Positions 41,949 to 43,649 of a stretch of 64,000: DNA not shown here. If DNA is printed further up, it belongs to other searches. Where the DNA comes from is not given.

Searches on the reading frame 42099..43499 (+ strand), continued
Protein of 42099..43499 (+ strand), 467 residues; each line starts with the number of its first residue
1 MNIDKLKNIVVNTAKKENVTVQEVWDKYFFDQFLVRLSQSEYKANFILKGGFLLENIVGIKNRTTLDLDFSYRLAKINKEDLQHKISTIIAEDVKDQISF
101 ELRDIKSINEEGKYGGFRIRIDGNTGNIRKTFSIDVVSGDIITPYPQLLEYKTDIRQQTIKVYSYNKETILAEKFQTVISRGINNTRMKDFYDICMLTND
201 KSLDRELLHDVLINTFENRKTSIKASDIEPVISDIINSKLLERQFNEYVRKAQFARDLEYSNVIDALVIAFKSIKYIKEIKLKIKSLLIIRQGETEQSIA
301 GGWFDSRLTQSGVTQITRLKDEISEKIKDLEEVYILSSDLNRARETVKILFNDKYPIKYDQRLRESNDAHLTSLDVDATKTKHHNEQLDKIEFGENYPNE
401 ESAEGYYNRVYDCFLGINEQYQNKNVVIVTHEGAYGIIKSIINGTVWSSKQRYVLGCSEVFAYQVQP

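Call 47: find_encoding_contigs(protein=P0040, flank=4000, max_places=2)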
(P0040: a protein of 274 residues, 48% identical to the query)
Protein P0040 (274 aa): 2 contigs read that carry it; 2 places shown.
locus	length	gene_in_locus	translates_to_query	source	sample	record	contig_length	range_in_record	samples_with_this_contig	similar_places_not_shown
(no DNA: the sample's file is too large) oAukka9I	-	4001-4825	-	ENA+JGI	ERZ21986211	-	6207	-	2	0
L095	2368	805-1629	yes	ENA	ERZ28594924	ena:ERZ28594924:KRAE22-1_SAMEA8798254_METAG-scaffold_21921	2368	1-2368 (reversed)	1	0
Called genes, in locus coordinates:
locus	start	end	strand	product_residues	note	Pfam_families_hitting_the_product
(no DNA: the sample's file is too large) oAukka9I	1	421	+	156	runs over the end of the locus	-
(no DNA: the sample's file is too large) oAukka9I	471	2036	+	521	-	-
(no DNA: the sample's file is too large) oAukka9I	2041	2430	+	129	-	-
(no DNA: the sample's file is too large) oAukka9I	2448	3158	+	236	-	-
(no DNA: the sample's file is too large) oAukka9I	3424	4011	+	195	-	PF13338:AbiEi_4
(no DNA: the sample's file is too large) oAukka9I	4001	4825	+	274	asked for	PF08843:AbiEii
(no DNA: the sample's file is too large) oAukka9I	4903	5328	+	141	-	-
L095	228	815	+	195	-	PF13338:AbiEi_4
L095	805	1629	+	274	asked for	PF08843:AbiEii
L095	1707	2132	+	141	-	-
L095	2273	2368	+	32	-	?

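Call 60: find_encoding_contigs(protein=P0001, flank=1000, max_places=4)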
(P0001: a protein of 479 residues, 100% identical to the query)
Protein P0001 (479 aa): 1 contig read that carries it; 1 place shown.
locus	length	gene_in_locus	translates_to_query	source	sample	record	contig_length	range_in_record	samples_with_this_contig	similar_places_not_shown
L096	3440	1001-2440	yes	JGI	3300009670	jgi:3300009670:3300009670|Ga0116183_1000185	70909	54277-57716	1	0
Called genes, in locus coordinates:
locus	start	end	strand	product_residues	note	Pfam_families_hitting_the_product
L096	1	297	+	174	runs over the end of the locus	PF04205:FMN_bind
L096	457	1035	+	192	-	PF13338:AbiEi_4 (weak)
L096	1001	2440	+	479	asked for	PF08843:AbiEii, PF00300:His_Phos_1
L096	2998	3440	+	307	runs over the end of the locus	PF12849:PBP_like_2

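Call 72: search_protein_families(library=pfam, alignment_id=A3, max_evalue=0.001)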
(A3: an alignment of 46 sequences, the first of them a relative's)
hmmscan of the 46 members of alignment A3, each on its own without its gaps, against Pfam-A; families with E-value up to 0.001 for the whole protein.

A. member 1, L011:5920-7854:+ (645 aa): 4 families
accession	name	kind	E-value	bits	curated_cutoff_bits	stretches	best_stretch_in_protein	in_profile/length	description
PF00041.27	fn3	-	1.7e-09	38.2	25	1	207-284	2-81/84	Fibronectin type III domain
PF07495.19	Y_Y_Y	-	1.3e-06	28.6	26.6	1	239-281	12-56/65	Y_Y_Y domain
PF10179.15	NDNF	-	6.9e-06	26.6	27.3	1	241-285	78-122/127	Neuron-derived neurotrophic factor, first Fn(III) domain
PF25059.1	FN3_DSCAM-DSCAML_C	-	0.00025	21.8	39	0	248-289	41-82/89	DSCAM/DSCAML C-terminal Fn3-like domain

B. families by the number of members that match (of 46 scanned): 58 families (the first 25 are shown)
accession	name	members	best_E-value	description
PF13304.12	AAA_21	3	2.7e-17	AAA domain, putative AbiEii toxin, Type IV TA system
PF01709.26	Transcrip_reg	2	5e-65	TACO1/YebC second and third domain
PF13561.12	adh_short_C2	2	2.5e-62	Enoyl-(Acyl carrier protein) reductase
PF00106.31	adh_short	2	1e-55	short chain dehydrogenase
PF00005.33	ABC_tran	2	3.7e-31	ABC transporter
PF00072.30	Response_reg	2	7e-31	Response regulator receiver domain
PF20772.2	TACO1_YebC_N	2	1.9e-30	TACO1/YebC protein N-terminal domain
PF00486.34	Trans_reg_C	2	5.4e-27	Transcriptional regulatory protein, C terminal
PF04851.21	ResIII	2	1.4e-15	Type III restriction enzyme, res subunit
PF13175.12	AAA_15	2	6.6e-15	AAA ATPase domain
PF13401.12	AAA_22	2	0.00021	AAA domain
PF01131.25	Topoisom_bac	1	7.6e-115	DNA topoisomerase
PF11867.13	T1RH-like_C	1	4.1e-92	Type I restriction enzyme HindI endonuclease subunit-like, C-terminal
PF00905.27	Transpeptidase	1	1.8e-81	Penicillin binding protein transpeptidase domain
PF18766.7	SWI2_SNF2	1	1.7e-54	SWI2/SNF2 ATPase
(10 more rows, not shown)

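Call 76: find_encoding_contigs(protein=P0250, flank=4000, max_places=3)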
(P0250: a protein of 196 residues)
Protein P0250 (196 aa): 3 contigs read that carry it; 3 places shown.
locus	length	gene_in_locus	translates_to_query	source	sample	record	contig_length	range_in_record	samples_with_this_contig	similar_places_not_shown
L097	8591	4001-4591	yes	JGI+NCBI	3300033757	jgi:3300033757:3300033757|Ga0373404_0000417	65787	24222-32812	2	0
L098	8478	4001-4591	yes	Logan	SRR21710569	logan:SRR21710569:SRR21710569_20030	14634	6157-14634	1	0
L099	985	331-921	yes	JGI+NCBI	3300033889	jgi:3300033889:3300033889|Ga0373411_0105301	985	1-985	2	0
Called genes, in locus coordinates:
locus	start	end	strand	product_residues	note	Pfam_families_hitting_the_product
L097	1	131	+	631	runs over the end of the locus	PF16403:Bact_surface_Ig-like, PF01738:DLH (weak), PF12146:Hydrolase_4 (weak)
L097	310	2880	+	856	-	-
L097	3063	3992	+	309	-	-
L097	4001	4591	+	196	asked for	PF00300:His_Phos_1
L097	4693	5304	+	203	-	PF02659:Mntp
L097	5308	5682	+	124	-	PF06803:DUF1232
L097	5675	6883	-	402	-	PF07690:MFS_1, PF12832:MFS_1_like (weak), PF07690:MFS_1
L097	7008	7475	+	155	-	-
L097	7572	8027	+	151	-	PF22381:Staph_reg_Sar_Rot (weak), PF01047:MarR, PF12802:MarR_2, PF01978:TrmB (faint)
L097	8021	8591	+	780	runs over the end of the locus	PF00005:ABC_tran, PF02687:FtsX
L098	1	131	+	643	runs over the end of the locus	PF16403:Bact_surface_Ig-like, PF01738:DLH (weak), PF12146:Hydrolase_4 (weak)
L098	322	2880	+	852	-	-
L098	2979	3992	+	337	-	-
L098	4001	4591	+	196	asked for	PF00300:His_Phos_1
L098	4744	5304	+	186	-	PF02659:Mntp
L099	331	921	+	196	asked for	PF00300:His_Phos_1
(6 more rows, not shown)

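Call 79: search_protein_families(library=pfam, proteins=[L097:3063-3989:+, L097:310-2877:+, P0128], max_evalue=0.01)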
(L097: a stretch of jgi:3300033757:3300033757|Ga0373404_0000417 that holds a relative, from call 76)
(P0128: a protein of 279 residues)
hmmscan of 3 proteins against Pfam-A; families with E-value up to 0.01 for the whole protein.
L097:3063-3989:+ (309 aa): 0 families

L097:310-2877:+ (856 aa): 1 family
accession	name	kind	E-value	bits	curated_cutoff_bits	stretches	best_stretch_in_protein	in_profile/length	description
PF24731.1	DUF7683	-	0.0046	17.7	27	0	129-182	13-65/73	Domain of unknown function (DUF7683)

P0128 (279 aa): 2 families
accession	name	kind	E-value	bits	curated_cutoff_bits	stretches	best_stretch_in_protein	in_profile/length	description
PF00300.27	His_Phos_1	-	6e-33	114.6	21.7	1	100-273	1-177/194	Histidine phosphatase superfamily (branch 1)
PF08843.17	AbiEii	-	0.00019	21.9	22.5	1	1-69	159-227/238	Nucleotidyl transferase AbiEii toxin, Type IV TA system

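Call 80: search_protein_families(library=padloc, proteins=[L097:3063-3989:+, L097:310-2877:+], max_evalue=0.01)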
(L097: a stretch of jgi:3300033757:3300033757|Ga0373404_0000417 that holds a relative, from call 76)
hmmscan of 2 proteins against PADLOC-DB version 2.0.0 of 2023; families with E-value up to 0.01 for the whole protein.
L097:3063-3989:+ (309 aa): 0 families

L097:310-2877:+ (856 aa): 0 families

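Call 81: find_encoding_contigs(protein=P0232, flank=4000, max_places=3)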
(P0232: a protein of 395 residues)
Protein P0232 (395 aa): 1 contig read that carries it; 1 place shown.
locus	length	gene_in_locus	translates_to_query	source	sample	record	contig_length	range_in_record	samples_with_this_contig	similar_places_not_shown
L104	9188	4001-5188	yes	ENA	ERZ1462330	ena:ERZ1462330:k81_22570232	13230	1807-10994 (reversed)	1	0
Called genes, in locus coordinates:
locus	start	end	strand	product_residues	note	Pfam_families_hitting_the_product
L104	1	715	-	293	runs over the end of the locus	PF01507:PAPS_reduct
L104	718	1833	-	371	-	PF00685:Sulfotransfer_1, PF13469:Sulfotransfer_3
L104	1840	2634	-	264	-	PF01790:LGT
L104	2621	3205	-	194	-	-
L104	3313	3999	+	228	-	-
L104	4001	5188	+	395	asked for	PF00300:His_Phos_1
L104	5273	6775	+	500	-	PF13567:DUF4131 (weak), PF03772:Competence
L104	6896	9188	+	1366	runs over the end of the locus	?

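Call 82: search_protein_families(library=padloc, proteins=[L104:3313-3996:+, P0232, P0204, L097:3063-3989:+], max_evalue=0.1)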
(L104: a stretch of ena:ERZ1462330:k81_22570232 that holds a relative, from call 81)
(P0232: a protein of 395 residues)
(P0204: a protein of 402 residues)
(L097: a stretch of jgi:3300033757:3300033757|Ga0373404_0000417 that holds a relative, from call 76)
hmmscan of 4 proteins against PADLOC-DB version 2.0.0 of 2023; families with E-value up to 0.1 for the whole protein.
L104:3313-3996:+ (228 aa): 0 families

P0232 (395 aa): 2 families
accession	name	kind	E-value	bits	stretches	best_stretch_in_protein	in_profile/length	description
PDLC02288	AbiEii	-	3.9e-05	20.7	1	108-176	164-235/294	AbiEii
PDLC02320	AbiEii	-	0.035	12.1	1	108-181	24-103/147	AbiEii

P0204 (402 aa): 4 families
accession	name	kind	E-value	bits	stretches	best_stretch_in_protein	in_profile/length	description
PDLC02288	AbiEii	-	2.2e-09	34.6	1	107-197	169-258/294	AbiEii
PDLC02291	AbiEii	-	2.6e-05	21.7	1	101-211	162-264/310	AbiEii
PDLC02320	AbiEii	-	0.00012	20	1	110-174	32-101/147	AbiEii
PDLC02312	AbiEii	-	0.015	12.4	1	106-194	170-261/299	AbiEii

L097:3063-3989:+ (309 aa): 0 families

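Call 85: list_cluster_members(proteins=[P0001, P0002, P0005, P0007, P0013, P0022, P0003, P0020, P0128, P0160])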
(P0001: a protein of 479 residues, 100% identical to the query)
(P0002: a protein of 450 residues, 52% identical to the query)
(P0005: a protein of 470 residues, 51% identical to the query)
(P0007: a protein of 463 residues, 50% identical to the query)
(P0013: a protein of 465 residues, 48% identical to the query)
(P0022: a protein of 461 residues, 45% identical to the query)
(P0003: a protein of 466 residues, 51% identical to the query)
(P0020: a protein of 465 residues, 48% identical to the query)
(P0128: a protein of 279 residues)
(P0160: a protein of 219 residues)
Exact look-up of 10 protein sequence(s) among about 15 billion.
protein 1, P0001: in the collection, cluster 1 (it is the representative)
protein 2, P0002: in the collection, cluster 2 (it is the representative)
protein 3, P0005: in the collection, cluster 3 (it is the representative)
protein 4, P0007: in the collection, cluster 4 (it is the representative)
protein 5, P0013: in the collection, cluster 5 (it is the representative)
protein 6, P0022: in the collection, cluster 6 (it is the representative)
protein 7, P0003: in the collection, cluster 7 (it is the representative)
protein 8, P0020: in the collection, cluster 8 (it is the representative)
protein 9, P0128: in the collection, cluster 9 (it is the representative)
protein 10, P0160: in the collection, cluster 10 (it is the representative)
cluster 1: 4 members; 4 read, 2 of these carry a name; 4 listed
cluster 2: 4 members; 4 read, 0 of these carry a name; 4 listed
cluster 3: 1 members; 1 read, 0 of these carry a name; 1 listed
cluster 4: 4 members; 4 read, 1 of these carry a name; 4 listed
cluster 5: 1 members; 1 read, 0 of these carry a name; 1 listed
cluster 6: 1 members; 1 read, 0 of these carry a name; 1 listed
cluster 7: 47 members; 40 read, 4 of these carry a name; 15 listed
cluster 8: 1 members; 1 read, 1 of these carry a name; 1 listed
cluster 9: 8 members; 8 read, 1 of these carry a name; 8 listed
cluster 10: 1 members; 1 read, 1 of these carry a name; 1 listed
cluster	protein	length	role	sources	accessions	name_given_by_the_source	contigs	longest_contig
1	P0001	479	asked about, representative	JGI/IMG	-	-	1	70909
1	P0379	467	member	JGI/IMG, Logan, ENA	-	broad specificity phosphatase PhoE/predicted nucleotidyltransferase component of viral ...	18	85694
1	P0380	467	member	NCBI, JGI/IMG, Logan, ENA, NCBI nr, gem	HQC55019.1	MAG TPA: nucleotidyl transferase AbiEii/AbiGii toxin family protein [Clostridia bacterium] | nucleotidyl transferase AbiEii/AbiGii toxin family protein [Clostridia bacterium]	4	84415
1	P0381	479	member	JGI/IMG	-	-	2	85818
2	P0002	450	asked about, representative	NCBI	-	-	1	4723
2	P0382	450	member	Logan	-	-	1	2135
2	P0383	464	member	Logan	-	-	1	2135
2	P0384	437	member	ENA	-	-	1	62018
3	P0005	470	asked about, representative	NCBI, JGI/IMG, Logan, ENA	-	-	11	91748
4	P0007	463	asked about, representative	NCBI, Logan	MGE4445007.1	MAG: nucleotidyl transferase AbiEii/AbiGii toxin family protein [Candidatus Altimarinota ...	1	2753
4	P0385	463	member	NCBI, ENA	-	-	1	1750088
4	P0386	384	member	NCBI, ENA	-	-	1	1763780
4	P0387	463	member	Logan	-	-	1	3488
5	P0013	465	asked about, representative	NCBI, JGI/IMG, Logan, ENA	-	-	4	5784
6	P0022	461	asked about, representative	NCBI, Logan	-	-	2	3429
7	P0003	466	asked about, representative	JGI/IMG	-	broad specificity phosphatase PhoE/predicted nucleotidyltransferase component of viral ...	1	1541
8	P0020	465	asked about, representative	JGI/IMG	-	broad specificity phosphatase PhoE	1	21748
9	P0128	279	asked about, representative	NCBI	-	-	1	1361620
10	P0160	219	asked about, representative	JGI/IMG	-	broad specificity phosphatase PhoE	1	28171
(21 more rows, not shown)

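Call 87: find_encoding_contigs(protein=P0379, flank=800, max_places=10)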
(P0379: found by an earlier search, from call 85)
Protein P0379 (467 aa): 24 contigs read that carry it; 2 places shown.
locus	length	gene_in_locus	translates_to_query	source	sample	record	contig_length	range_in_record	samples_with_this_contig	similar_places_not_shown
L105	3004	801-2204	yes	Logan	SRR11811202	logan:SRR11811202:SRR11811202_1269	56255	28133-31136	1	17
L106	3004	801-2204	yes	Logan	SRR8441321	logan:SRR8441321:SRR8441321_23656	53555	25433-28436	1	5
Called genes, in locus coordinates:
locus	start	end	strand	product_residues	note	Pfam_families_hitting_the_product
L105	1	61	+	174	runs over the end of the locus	PF04205:FMN_bind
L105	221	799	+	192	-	PF13338:AbiEi_4 (weak)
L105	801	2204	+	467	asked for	PF08843:AbiEii, PF00300:His_Phos_1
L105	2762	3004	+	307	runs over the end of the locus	PF12849:PBP_like_2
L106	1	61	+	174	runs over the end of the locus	PF04205:FMN_bind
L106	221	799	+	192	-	PF13338:AbiEi_4 (weak)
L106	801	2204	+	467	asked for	PF08843:AbiEii, PF00300:His_Phos_1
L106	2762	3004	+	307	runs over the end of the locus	PF12849:PBP_like_2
